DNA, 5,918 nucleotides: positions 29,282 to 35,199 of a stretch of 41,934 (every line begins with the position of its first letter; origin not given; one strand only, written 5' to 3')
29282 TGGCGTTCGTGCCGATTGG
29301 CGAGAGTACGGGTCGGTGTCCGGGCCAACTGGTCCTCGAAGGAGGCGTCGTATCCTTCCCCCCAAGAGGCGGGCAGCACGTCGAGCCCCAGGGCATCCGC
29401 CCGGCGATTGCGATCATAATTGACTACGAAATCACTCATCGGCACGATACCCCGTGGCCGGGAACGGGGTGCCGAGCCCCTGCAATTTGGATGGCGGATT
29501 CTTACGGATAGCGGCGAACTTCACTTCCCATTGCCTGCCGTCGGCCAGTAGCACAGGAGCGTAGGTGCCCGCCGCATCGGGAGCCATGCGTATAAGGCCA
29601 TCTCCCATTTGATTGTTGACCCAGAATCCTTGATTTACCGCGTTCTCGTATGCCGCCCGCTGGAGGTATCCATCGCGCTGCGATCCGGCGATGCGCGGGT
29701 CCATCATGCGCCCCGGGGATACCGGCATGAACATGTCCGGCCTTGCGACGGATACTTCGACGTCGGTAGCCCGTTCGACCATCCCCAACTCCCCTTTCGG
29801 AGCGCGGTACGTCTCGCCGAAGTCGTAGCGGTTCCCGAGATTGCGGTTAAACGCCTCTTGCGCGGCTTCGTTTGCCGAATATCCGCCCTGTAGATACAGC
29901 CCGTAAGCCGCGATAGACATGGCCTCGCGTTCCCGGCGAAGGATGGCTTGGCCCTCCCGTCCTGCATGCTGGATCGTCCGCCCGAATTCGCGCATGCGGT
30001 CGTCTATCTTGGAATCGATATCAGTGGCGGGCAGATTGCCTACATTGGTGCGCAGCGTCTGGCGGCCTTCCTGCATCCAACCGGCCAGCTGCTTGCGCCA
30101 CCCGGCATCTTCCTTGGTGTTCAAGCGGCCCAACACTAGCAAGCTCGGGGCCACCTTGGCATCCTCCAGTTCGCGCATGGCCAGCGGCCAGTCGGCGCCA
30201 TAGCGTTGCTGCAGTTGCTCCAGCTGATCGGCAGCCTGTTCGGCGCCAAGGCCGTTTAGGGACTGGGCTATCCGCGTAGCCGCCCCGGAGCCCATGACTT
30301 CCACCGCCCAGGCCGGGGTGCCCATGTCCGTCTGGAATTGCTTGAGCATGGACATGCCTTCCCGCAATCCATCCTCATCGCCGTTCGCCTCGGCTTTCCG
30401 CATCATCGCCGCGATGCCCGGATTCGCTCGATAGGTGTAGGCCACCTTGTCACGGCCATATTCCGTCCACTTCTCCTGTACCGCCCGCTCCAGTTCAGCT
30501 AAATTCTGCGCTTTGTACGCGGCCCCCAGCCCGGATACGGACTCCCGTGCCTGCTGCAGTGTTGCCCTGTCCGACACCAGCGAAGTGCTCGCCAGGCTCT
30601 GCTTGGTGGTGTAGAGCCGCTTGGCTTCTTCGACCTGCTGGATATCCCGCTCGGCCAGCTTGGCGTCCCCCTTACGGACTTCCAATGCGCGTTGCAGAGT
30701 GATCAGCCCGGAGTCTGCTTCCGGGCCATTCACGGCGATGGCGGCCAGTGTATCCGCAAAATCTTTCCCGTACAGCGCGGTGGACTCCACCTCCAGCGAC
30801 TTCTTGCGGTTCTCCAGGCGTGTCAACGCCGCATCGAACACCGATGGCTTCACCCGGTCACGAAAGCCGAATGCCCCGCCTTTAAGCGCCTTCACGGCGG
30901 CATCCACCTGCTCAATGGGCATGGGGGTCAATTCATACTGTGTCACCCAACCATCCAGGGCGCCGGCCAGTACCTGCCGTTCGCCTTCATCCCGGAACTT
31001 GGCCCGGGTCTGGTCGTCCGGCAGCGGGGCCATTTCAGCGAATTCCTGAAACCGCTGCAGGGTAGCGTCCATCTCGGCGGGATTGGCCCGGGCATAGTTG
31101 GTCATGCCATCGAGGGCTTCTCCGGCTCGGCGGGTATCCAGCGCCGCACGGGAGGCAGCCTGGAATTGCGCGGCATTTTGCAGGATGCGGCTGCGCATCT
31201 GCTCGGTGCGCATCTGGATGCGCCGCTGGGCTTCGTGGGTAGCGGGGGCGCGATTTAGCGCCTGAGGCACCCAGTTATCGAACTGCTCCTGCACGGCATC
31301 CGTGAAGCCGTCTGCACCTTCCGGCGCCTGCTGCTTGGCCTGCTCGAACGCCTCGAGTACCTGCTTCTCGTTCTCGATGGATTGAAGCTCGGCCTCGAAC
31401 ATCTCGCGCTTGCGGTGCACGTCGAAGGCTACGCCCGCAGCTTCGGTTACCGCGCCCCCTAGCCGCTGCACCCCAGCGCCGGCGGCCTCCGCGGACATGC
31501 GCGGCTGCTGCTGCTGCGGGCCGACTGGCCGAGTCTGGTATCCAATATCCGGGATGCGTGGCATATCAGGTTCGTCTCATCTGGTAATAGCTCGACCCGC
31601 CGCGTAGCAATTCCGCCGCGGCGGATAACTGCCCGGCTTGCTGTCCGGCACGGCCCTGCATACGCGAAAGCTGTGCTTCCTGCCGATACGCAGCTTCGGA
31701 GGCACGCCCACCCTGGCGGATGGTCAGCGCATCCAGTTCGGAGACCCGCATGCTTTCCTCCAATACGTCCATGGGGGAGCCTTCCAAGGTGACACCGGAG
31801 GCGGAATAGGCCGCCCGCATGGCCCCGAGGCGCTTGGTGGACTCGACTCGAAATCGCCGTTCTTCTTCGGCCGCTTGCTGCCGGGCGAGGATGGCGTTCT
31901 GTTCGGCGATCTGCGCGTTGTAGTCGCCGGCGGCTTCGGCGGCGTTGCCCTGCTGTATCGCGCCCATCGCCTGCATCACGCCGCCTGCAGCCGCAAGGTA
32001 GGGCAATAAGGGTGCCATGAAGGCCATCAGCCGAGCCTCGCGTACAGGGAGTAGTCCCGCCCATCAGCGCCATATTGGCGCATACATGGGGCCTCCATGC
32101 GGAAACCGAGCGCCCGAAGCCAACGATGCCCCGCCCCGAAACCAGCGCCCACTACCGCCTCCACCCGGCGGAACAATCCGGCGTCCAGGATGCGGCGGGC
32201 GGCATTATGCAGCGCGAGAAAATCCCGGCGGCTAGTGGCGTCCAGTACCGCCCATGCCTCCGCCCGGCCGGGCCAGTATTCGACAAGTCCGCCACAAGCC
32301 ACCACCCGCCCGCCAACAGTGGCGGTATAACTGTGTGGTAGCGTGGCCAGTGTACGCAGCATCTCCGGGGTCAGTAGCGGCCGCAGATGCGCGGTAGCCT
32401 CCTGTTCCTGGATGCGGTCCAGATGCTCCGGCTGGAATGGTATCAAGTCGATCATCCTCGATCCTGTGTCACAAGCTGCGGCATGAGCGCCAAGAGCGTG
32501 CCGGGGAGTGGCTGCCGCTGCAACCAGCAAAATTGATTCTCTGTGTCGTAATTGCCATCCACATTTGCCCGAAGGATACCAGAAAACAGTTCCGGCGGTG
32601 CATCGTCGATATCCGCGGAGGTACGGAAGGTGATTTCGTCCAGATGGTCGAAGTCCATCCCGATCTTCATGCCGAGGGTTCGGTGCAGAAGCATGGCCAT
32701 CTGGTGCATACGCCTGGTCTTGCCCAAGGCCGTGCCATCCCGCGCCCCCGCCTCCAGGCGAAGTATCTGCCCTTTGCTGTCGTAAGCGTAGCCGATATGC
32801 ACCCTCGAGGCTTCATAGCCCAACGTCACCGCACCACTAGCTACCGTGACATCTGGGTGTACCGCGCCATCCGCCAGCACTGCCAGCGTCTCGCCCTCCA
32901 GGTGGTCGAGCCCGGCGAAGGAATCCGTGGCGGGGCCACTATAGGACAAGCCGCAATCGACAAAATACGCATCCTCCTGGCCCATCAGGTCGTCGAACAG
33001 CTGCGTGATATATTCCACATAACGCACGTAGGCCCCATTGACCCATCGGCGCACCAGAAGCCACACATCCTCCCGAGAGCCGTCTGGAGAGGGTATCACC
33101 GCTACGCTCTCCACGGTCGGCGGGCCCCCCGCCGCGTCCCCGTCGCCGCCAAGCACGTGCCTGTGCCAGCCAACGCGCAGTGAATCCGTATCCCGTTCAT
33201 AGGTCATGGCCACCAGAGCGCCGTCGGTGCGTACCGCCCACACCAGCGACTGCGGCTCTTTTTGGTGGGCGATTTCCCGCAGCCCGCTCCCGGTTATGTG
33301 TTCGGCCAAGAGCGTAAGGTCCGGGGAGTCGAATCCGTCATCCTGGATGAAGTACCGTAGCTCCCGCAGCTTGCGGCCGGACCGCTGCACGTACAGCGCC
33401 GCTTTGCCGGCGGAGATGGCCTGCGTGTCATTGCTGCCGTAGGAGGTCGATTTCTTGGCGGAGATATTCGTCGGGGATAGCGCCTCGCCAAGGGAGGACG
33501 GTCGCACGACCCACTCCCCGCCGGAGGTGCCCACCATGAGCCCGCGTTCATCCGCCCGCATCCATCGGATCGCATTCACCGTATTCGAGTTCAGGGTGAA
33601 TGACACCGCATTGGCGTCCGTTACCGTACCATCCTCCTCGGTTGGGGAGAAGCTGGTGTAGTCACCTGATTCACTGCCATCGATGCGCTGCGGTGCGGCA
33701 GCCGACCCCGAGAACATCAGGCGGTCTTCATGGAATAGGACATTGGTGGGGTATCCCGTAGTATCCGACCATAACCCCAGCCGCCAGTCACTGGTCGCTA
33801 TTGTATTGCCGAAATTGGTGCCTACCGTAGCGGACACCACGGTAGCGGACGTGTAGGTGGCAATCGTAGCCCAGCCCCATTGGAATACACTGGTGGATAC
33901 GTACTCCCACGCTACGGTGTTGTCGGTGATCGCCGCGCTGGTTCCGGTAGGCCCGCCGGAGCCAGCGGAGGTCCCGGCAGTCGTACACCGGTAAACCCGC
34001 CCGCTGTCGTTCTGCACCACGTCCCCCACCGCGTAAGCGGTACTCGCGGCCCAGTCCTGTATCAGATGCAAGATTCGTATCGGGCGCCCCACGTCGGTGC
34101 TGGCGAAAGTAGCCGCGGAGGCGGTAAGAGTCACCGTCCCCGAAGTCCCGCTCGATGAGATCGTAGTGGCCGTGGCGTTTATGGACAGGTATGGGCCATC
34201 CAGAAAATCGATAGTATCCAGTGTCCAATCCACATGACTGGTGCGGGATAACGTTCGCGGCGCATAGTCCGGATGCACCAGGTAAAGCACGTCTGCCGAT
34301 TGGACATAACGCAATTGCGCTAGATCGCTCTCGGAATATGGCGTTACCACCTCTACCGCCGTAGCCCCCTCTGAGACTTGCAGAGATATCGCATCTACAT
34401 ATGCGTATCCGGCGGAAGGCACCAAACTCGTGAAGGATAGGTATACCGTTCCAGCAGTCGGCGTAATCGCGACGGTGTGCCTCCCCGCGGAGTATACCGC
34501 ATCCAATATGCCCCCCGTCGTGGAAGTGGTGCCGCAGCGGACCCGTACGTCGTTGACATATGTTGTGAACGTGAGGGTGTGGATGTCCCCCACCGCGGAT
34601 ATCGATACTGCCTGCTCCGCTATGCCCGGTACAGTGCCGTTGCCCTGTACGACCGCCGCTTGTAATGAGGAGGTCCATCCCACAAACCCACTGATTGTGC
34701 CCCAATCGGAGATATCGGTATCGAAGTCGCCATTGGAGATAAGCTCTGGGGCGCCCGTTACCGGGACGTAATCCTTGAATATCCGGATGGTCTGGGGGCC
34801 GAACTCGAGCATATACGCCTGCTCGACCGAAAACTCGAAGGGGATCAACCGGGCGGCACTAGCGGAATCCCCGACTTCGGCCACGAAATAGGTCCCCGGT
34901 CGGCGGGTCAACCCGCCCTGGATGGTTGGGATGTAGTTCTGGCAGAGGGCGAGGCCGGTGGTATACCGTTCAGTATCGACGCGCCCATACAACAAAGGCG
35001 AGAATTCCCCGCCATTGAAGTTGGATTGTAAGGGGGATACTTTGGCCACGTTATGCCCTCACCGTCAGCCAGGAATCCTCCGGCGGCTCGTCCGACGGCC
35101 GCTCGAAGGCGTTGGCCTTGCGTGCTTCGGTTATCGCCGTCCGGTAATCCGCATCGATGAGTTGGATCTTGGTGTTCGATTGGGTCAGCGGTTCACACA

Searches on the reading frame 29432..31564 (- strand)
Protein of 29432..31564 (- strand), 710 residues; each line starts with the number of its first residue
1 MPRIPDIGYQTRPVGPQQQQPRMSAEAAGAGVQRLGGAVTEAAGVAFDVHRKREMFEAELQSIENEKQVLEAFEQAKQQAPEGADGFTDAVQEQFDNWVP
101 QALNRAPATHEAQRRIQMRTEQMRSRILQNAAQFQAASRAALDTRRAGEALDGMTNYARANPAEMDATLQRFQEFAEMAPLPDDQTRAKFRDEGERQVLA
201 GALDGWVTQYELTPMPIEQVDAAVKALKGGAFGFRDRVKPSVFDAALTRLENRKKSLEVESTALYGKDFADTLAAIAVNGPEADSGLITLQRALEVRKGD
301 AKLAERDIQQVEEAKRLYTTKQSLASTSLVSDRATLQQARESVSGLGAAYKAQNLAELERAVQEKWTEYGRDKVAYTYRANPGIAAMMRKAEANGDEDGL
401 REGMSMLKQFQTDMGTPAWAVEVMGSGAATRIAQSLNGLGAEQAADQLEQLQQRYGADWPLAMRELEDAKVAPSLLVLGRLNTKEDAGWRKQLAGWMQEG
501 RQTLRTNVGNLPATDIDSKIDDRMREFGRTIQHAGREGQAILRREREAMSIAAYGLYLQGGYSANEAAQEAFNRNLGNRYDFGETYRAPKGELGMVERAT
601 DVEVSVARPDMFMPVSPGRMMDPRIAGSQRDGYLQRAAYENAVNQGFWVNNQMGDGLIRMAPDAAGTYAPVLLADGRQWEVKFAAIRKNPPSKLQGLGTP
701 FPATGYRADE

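Call 3: search_protein_families(library=pfam, proteins=[window:29432-31564:-], max_evalue=1)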
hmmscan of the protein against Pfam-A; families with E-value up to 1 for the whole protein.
window:29432-31564:- (710 aa): 0 families

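Call 4: search_protein_families(library=phrogs, proteins=[window:29432-31564:-], max_evalue=0.01)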
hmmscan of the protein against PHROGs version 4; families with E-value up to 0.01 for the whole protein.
window:29432-31564:- (710 aa): 0 families

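Call 12: search_protein_families(library=ncbifam, proteins=[window:29432-31564:-], max_evalue=0.1)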
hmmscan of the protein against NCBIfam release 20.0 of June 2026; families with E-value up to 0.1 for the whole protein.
window:29432-31564:- (710 aa): 0 families

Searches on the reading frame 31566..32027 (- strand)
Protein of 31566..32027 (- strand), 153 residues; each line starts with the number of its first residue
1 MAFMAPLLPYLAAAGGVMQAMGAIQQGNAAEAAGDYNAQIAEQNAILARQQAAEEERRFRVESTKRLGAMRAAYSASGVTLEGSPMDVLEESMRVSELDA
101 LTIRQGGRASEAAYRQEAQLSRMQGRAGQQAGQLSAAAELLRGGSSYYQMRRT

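Call 3: search_protein_families(library=pfam, proteins=[window:31566-32027:-], max_evalue=1)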
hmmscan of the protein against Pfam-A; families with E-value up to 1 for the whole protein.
window:31566-32027:- (153 aa): 1 family
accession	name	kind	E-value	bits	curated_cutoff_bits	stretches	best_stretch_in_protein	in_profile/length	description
PF24072.1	T7_gp14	-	0.0049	17.2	27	1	11-146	11-160/187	T7 virus internal virion protein gp14 family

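Call 4: search_protein_families(library=phrogs, proteins=[window:31566-32027:-], max_evalue=0.01)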
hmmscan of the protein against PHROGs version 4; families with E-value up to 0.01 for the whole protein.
window:31566-32027:- (153 aa): 2 families
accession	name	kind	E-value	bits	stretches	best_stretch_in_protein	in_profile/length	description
phrog_418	-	head and packaging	2.3e-25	90.6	1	10-150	11-152/166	internal virion protein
phrog_24149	-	unknown function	6.7e-09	36.3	1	11-149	243-381/415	-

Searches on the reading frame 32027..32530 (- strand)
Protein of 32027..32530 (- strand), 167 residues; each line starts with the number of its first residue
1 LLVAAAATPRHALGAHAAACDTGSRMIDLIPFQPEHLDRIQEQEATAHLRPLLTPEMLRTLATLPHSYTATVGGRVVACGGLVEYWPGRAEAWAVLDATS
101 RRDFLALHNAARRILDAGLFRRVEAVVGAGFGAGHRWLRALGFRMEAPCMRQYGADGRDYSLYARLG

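Call 3: search_protein_families(library=pfam, proteins=[window:32027-32530:-], max_evalue=1)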
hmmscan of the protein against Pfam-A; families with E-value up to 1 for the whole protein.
window:32027-32530:- (167 aa): 2 families
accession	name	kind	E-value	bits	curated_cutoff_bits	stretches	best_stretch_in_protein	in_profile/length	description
PF19806.4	DUF6289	-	0.071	13.9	27.3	1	69-86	11-28/43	Family of unknown function (DUF6289)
PF13964.12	Kelch_6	-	0.22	12.1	25.3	1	67-87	5-24/50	Kelch motif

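Call 4: search_protein_families(library=phrogs, proteins=[window:32027-32530:-], max_evalue=0.01)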
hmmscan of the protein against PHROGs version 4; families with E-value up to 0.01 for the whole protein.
window:32027-32530:- (167 aa): 2 families
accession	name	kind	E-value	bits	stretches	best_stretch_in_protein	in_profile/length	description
phrog_4177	-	unknown function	1.9e-29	103.6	1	30-166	4-142/143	-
phrog_308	-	head and packaging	2.1e-08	35.5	1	54-165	35-148/151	internal virion protein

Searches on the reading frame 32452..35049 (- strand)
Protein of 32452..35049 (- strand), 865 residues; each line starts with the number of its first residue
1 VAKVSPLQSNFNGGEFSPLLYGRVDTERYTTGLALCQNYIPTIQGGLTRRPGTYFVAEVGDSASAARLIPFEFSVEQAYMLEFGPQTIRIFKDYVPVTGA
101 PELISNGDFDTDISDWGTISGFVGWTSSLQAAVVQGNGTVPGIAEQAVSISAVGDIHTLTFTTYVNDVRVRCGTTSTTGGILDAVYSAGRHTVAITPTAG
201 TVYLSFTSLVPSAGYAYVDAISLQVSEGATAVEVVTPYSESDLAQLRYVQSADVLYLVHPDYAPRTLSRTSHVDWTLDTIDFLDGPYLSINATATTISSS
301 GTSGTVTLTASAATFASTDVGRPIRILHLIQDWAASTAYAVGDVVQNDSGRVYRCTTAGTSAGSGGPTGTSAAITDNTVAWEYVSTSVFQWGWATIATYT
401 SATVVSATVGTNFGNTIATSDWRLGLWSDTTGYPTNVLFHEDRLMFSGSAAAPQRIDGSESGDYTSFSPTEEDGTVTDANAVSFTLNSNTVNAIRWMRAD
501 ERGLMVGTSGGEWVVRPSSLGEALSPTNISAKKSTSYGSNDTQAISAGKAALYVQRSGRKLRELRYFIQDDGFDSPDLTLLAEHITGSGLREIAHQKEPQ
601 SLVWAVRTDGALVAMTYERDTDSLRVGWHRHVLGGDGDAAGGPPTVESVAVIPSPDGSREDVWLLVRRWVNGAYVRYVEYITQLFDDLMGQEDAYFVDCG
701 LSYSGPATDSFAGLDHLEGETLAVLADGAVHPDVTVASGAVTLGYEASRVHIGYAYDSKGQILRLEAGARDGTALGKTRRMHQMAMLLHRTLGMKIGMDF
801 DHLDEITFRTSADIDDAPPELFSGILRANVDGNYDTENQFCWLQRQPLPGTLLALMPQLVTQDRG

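Call 3: search_protein_families(library=pfam, proteins=[window:32452-35049:-], max_evalue=1)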
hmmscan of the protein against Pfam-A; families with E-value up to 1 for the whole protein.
window:32452-35049:- (865 aa): 3 families
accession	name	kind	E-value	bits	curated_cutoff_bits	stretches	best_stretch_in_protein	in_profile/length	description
PF25675.1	Phage_nozzle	-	2.6e-07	29.7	27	2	436-577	350-484/794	Bacteriophage nozzle protein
PF02839.19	CBM_5_12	-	7.4e-05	23.1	26.2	1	333-363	2-31/44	Carbohydrate-binding module family 5/12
PF18565.7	Glyco_hydro2_C5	-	0.12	12.7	32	0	295-319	77-101/103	Glycoside hydrolase family 2 C-terminal domain 5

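Call 4: search_protein_families(library=phrogs, proteins=[window:32452-35049:-], max_evalue=0.01)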
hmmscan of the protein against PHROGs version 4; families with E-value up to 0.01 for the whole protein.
window:32452-35049:- (865 aa): 6 families
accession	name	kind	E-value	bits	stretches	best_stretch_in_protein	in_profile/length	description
phrog_376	-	tail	1.6e-214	715.4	1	1-863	1-711/712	tail protein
phrog_15566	-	tail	9.6e-81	272.9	2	416-708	30-303/552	tail protein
phrog_20269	-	unknown function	2.7e-59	202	1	5-467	4-335/374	-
phrog_30010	-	unknown function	2.6e-24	86.9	2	560-705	190-321/517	-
phrog_457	-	tail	1.1e-08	35.2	1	435-586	355-499/793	tail protein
phrog_19864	-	unknown function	0.0001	21.1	1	332-387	1167-1220/1268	-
